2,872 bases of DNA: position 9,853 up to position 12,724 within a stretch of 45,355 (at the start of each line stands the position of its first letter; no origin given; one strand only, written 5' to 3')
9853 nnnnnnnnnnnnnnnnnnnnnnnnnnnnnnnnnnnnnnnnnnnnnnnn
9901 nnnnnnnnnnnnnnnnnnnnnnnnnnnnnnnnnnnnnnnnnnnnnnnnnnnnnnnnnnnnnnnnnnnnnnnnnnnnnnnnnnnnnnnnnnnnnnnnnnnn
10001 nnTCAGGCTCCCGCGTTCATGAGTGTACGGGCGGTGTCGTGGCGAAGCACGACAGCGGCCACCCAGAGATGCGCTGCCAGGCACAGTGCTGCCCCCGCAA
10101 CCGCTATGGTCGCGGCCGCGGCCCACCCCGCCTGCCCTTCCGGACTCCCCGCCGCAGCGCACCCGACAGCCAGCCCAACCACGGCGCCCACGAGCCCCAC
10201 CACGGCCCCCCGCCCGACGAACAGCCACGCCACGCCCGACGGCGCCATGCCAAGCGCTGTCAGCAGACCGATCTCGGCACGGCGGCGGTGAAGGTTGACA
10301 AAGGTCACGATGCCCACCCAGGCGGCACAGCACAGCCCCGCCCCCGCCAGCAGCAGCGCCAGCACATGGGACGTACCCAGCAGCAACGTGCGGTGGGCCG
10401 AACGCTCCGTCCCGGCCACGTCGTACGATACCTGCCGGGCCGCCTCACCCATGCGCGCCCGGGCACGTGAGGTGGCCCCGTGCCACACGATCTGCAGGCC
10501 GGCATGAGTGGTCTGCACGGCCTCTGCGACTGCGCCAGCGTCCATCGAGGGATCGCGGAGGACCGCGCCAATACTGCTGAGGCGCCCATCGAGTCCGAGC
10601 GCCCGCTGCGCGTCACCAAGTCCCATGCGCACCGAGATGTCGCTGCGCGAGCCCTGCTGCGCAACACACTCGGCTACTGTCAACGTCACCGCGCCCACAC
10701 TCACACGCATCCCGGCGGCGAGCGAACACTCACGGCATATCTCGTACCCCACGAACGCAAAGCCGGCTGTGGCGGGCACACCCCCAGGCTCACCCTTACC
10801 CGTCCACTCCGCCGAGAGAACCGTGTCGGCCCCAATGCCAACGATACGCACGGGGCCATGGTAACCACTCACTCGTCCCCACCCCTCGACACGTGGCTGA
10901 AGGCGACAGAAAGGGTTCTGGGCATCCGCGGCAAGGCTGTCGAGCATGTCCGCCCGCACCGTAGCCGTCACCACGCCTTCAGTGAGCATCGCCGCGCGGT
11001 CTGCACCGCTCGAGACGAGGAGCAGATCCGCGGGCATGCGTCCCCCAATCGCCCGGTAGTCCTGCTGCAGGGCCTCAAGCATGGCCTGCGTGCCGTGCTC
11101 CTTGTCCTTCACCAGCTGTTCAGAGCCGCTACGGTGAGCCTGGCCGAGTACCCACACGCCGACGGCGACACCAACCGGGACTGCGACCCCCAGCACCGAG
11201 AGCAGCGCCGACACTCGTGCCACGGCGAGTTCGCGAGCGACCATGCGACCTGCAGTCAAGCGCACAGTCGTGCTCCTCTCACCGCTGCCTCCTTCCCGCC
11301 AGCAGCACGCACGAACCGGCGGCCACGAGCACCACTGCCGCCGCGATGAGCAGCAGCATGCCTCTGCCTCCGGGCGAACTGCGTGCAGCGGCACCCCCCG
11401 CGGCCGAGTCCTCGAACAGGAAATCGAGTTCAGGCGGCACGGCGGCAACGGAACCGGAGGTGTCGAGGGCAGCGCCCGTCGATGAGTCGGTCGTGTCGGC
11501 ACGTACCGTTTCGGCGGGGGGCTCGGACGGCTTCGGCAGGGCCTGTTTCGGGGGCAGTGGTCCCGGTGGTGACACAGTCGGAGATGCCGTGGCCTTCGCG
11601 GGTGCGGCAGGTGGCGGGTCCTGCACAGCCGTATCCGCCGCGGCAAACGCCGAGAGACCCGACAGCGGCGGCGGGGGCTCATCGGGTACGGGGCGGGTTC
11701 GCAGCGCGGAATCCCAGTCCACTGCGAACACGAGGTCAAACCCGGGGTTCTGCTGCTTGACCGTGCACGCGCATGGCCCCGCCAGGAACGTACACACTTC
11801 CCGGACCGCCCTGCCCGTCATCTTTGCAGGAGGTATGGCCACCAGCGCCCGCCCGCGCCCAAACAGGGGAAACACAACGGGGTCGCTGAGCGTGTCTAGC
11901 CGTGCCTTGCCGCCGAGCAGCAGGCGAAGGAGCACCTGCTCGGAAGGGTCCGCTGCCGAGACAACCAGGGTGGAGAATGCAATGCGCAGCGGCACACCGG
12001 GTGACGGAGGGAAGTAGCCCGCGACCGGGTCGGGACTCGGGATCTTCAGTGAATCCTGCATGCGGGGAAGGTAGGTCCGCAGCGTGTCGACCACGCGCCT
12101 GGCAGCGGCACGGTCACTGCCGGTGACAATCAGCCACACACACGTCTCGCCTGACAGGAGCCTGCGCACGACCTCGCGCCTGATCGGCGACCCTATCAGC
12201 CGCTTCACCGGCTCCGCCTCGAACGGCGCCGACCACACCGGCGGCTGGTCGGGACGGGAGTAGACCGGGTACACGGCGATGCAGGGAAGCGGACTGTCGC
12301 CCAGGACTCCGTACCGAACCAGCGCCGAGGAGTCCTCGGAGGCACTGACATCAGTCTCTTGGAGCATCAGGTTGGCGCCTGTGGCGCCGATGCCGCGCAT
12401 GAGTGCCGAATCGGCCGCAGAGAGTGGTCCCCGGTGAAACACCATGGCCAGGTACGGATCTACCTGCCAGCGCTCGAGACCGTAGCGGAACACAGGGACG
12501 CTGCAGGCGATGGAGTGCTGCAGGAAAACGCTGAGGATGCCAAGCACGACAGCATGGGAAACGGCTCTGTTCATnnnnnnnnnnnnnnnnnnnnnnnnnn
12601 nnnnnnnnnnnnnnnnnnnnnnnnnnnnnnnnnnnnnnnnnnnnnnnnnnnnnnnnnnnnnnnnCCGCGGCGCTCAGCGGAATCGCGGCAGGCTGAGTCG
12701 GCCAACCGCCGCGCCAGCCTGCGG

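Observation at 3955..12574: Seven-gene co-directional envelope cluster: Cys-motif anchored protein + 2 FtsX permeases + ATPase + ECF sigma + beta-propeller anti-sigma + TonB receptor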

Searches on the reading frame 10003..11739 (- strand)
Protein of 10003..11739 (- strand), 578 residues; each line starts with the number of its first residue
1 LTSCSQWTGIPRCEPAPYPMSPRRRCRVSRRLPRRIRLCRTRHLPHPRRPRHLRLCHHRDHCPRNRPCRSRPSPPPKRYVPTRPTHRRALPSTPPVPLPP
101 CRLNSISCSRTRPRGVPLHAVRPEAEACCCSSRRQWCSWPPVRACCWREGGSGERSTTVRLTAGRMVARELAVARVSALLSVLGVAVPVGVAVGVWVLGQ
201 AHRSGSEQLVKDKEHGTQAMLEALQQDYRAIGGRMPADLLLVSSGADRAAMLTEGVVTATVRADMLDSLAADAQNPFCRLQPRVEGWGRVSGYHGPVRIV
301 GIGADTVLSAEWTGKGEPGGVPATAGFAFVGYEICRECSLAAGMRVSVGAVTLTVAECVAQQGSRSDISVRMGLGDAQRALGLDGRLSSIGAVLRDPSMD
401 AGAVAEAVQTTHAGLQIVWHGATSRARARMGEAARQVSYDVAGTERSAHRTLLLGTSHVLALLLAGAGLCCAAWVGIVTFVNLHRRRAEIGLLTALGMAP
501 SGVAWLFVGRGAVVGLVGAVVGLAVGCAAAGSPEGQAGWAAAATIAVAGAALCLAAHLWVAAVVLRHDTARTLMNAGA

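Call 3: search_protein_families(library=pfam, proteins=[window:10003-11739:-], max_evalue=0.01)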
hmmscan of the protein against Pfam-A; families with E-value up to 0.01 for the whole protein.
window:10003-11739:- (578 aa): 1 family
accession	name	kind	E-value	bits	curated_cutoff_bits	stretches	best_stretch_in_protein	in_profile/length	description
PF02687.27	FtsX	-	4.7e-08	33.5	25.5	1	464-533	4-73/120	FtsX-like permease C-terminal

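Call 4: search_protein_families(library=ncbifam, proteins=[window:10003-11739:-], max_evalue=0.01)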
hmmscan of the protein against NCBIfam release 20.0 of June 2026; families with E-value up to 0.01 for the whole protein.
window:10003-11739:- (578 aa): 2 families
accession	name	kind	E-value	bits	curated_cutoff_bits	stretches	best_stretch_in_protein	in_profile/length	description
TIGR03434.1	ADOP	subfamily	0.0006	18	622.3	1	446-563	673-785/803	ADOP family duplicated permease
TIGR02212.1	lolCE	equivalog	0.0009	18.3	362.45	1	484-528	293-337/411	lipoprotein-releasing ABC transporter permease subunit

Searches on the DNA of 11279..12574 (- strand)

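Call 104: search_rna_families(sources=[L013, L018, L023, L029, L047, L049, L064], threshold=gathering)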
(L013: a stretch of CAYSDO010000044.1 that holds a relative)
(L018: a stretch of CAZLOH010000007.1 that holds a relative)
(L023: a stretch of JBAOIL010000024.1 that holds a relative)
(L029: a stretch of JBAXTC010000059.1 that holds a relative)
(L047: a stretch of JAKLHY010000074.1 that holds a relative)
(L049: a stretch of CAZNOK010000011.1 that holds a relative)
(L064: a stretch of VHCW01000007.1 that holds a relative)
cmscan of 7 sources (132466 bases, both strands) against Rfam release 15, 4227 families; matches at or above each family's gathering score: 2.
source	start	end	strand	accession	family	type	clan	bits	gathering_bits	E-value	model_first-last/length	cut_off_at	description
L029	8745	8790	+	RF01687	Acido-Lenti-1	Gene; sRNA;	-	46.1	37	6.3e-07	1-46/46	no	Acido-Lenti-1 RNA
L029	8719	8764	-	RF01687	Acido-Lenti-1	Gene; sRNA;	-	40.3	37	2.3e-05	1-46/46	no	Acido-Lenti-1 RNA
